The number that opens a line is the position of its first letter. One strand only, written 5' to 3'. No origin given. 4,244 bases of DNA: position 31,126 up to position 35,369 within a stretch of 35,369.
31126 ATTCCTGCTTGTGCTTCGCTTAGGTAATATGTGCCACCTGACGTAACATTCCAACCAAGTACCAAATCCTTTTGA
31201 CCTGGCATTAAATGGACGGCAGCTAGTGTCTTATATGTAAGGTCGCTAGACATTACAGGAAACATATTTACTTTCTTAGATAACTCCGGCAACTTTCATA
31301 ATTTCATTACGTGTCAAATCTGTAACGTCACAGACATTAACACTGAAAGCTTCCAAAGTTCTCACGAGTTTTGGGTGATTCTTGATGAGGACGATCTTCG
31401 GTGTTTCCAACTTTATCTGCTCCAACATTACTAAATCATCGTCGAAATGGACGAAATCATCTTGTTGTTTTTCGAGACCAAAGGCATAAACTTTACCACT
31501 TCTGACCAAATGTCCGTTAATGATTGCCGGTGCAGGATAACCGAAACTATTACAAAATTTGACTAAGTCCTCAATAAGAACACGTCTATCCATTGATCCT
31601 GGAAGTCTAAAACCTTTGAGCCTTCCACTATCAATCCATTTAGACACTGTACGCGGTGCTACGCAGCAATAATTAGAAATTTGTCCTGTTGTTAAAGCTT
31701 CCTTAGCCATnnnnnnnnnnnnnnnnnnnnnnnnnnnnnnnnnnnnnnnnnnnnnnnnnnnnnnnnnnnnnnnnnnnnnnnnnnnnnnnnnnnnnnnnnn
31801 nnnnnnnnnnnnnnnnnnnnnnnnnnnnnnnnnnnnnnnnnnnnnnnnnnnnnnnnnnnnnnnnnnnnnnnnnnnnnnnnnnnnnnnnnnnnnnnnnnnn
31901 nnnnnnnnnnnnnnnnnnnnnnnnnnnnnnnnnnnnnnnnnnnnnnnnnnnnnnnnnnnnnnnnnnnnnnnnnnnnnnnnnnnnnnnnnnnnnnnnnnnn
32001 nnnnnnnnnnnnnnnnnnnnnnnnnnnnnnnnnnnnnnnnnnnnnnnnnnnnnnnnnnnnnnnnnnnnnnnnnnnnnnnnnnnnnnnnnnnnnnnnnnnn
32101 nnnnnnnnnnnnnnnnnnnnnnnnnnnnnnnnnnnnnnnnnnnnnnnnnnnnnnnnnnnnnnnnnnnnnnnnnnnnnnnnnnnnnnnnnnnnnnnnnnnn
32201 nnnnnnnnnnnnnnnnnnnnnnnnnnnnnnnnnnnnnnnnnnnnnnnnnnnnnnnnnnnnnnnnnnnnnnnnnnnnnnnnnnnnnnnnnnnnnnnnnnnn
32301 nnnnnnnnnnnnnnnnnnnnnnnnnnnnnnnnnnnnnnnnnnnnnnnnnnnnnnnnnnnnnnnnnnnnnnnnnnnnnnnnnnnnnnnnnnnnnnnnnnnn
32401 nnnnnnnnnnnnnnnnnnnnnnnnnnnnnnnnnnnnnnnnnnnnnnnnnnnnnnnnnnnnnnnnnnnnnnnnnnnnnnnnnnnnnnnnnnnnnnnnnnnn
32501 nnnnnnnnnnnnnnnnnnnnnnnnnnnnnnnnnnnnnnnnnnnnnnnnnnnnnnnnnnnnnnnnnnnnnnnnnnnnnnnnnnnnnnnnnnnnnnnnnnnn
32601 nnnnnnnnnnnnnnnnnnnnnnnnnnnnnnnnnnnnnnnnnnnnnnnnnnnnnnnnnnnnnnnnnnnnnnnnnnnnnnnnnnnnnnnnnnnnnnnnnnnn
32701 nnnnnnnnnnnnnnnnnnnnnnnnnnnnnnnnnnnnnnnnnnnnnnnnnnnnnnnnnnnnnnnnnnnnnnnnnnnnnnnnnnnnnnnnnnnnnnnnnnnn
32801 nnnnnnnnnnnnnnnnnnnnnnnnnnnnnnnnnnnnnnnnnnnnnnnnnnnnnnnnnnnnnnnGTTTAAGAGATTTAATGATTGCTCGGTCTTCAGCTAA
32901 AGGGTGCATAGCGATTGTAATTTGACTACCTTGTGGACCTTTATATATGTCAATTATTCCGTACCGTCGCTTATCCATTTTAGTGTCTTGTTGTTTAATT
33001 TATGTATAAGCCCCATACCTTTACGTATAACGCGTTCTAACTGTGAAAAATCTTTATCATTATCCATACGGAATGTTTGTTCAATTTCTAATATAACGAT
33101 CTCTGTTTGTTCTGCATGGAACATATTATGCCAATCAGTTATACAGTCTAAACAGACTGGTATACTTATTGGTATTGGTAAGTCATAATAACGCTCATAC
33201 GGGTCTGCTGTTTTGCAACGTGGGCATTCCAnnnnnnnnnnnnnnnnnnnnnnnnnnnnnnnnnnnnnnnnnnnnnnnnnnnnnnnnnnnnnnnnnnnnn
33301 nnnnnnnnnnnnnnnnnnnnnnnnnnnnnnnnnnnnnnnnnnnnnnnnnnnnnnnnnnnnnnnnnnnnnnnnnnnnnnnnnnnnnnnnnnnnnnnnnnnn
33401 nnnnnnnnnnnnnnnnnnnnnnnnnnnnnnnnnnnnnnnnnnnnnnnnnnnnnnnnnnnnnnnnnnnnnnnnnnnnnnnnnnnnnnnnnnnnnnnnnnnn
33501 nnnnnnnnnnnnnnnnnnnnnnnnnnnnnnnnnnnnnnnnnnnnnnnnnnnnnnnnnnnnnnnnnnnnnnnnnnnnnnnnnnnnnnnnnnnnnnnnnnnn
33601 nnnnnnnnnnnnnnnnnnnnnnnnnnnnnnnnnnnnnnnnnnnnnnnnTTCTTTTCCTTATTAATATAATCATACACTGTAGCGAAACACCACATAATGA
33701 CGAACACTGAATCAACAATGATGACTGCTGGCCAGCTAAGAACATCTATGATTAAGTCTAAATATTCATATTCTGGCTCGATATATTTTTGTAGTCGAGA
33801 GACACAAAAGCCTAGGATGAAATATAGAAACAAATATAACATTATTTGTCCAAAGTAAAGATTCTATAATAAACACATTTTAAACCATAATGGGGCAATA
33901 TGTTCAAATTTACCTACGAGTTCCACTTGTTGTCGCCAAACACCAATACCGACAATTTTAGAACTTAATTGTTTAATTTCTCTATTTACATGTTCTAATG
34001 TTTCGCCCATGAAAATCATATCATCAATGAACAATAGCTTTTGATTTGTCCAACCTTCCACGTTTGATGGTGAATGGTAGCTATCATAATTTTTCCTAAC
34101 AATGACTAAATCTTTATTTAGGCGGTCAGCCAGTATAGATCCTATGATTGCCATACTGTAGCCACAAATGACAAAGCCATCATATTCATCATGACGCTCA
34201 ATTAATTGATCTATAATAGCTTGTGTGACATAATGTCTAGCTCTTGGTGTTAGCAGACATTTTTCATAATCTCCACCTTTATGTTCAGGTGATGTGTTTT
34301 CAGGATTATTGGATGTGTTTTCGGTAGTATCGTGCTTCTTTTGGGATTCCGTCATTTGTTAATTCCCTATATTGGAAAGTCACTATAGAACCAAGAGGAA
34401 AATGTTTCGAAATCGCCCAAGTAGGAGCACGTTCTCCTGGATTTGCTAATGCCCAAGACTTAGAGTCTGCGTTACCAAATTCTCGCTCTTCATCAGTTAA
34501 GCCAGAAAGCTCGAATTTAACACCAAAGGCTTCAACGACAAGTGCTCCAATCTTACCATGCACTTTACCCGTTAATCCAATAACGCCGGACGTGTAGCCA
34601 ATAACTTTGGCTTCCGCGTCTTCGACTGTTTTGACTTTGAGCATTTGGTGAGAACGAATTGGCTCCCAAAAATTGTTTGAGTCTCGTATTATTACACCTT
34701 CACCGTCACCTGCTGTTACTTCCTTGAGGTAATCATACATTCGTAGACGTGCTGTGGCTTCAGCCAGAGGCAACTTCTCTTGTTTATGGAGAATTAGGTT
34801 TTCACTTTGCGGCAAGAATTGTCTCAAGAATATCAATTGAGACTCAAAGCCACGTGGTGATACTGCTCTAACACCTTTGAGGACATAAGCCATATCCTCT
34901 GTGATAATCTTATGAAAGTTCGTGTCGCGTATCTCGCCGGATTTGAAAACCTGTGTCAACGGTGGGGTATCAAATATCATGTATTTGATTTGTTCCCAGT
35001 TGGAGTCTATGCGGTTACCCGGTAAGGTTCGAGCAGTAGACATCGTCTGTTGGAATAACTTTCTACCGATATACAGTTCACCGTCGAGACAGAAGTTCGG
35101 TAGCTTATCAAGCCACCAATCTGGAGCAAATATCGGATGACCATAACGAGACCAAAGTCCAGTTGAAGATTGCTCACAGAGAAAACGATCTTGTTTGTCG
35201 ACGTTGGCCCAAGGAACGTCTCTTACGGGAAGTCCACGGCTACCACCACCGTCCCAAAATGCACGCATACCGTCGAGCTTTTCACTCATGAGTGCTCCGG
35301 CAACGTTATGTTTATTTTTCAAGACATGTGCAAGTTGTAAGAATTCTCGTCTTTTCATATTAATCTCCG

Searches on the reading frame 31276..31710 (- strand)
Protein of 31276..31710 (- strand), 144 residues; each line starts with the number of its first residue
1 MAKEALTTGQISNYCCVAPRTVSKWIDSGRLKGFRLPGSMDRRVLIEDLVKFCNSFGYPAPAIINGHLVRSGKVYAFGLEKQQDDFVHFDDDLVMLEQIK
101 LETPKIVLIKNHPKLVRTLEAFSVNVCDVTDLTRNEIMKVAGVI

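Call 78: search_protein_families(library=pfam, proteins=[window:31276-31710:-], max_evalue=0.01)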
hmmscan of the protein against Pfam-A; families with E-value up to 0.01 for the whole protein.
window:31276-31710:- (144 aa): 1 family
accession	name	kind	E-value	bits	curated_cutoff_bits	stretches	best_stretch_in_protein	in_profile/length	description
PF12728.13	HTH_17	-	3.7e-05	24.3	27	1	6-52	2-46/51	Helix-turn-helix domain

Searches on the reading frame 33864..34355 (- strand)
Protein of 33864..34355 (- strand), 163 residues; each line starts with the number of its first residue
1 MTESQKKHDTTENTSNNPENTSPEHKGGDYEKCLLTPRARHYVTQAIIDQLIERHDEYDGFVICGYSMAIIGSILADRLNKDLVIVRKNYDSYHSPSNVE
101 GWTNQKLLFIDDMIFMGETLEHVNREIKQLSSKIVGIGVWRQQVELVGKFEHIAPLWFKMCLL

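Call 77: search_protein_families(library=pfam, proteins=[window:33864-34355:-], max_evalue=0.01)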
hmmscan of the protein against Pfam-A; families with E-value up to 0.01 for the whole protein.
window:33864-34355:- (163 aa): 1 family
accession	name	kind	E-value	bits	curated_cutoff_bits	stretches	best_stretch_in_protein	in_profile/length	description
PF00156.33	Pribosyltran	-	0.0012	18.6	26.3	1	87-139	71-122/158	Phosphoribosyl transferase domain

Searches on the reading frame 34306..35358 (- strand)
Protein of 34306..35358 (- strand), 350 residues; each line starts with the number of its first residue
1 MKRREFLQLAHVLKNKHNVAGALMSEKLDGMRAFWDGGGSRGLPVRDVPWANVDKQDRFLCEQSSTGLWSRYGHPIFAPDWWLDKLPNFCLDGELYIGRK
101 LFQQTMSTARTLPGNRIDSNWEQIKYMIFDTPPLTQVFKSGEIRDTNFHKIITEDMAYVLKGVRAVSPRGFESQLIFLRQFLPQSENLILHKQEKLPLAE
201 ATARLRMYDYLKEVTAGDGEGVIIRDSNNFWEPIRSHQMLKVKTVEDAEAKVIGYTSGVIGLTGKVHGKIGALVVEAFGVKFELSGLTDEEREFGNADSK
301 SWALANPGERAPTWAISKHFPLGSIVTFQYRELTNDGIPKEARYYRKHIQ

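Call 8: search_protein_families(library=pfam, proteins=[window:34306-35358:-], max_evalue=0.01)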
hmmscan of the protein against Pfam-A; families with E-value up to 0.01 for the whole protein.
window:34306-35358:- (350 aa): 2 families
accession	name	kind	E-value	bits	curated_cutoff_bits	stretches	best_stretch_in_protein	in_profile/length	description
PF14743.12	DNA_ligase_OB_2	-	3.3e-11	43.5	28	1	263-346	3-64/66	DNA ligase OB-like domain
PF01068.26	DNA_ligase_A_M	-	0.0051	16.9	26.2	0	207-243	167-204/204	ATP dependent DNA ligase domain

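Call 26: search_protein_families(library=phrogs, proteins=[window:34306-35358:-], max_evalue=0.001)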
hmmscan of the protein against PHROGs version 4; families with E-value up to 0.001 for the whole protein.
window:34306-35358:- (350 aa): 1 family
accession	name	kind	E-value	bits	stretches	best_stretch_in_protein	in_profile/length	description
phrog_114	-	DNA, RNA and nucleotide metabolism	1.2e-34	120.9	1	9-346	225-496/634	ATP-dependent DNA ligase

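Call 55: find_encoding_contigs(protein=window:34306-35358:-, flank=10000, max_places=4)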
Protein window:34306-35358:- (350 aa): no gene with exactly this product is on record in the collection.
